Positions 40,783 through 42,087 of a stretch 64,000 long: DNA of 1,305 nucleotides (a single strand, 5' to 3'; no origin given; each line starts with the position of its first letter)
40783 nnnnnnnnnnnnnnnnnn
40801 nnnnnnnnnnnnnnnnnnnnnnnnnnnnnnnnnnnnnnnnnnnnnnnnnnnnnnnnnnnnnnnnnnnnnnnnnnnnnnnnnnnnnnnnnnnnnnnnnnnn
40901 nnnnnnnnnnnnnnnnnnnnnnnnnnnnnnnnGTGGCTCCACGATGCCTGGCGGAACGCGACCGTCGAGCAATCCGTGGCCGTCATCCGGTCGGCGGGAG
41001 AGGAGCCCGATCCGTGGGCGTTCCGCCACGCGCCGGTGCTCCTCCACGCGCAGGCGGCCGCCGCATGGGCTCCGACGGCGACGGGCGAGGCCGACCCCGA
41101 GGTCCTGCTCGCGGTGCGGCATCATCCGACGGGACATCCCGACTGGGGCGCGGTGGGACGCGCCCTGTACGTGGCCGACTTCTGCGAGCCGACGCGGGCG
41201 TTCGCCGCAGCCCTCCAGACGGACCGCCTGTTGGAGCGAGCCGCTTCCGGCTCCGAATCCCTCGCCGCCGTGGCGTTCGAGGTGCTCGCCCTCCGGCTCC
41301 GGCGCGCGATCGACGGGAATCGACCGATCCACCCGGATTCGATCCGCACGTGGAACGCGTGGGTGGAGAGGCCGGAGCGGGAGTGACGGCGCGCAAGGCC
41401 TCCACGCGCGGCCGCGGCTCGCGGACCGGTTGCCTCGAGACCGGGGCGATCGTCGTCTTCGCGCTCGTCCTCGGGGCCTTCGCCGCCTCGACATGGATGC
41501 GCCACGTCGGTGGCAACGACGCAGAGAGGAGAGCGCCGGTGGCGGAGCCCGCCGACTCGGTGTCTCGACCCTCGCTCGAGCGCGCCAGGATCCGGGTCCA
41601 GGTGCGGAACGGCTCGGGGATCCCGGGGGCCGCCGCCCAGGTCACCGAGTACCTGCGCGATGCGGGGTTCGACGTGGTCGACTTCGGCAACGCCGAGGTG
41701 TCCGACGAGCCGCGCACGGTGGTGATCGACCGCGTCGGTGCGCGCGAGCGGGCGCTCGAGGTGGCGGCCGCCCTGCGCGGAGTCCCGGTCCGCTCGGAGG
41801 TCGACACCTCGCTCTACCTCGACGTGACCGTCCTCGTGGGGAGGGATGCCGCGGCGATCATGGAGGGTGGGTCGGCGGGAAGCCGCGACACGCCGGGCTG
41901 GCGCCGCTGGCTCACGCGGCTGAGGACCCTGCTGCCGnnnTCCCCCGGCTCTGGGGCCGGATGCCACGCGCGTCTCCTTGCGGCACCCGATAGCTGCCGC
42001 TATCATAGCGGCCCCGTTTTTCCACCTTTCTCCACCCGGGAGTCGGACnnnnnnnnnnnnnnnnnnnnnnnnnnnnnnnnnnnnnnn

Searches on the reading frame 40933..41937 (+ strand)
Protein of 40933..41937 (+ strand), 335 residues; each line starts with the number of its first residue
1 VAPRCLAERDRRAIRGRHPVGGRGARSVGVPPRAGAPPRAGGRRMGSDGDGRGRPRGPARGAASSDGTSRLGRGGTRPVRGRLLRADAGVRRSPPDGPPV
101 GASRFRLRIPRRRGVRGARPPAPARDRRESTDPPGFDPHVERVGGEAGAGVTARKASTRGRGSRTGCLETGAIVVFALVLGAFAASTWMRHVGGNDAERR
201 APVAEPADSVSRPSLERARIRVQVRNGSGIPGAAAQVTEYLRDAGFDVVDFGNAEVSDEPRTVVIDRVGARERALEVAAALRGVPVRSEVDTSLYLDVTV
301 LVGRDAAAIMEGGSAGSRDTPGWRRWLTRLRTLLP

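Call 23: search_protein_families(library=pfam, proteins=[window:40933-41937:+], max_evalue=0.001)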
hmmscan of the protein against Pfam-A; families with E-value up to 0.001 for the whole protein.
window:40933-41937:+ (335 aa): 1 family
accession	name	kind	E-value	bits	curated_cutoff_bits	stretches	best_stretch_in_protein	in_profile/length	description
PF13399.11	LytR_C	-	7.4e-16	59.3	22.2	1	219-305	1-85/86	LytR cell envelope-related transcriptional attenuator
